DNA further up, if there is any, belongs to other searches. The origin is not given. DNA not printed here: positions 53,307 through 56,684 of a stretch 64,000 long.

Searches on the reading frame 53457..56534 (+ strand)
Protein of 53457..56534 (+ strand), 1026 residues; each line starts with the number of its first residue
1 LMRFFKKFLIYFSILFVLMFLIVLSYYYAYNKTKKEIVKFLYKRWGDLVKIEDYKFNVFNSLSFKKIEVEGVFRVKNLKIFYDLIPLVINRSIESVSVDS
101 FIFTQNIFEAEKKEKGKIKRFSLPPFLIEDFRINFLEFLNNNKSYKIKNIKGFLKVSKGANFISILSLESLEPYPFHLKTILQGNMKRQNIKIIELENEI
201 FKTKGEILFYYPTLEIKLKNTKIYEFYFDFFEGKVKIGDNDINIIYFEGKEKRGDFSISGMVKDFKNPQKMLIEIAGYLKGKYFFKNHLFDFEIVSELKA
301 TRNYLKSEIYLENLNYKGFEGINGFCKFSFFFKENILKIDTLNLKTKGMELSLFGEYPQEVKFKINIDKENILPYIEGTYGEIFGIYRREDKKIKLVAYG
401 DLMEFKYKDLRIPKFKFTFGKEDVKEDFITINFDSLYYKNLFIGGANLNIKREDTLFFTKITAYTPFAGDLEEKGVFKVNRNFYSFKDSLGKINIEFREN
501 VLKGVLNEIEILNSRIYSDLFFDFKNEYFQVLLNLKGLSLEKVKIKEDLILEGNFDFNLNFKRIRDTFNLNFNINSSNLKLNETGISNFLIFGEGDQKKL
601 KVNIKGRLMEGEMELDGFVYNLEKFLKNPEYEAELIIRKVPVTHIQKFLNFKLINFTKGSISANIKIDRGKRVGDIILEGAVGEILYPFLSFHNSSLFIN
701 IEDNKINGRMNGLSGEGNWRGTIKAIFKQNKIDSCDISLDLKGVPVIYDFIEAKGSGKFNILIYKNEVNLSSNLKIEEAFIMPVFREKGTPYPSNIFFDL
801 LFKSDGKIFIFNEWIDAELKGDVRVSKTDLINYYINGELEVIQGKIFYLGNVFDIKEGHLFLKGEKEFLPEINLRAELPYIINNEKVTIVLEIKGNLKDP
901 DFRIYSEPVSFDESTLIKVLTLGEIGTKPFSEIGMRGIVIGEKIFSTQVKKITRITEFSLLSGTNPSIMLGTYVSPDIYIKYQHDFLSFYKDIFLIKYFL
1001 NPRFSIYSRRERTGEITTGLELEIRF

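Call 8: search_protein_families(library=pfam, proteins=[window:53457-56534:+], max_evalue=0.001)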
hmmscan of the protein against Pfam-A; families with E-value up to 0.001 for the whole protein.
window:53457-56534:+ (1026 aa): 1 family
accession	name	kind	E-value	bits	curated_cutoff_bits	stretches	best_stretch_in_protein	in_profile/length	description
PF04357.19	TamB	-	2.6e-18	66.9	22.4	1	789-1026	118-381/381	TamB, inner membrane protein subunit of TAM complex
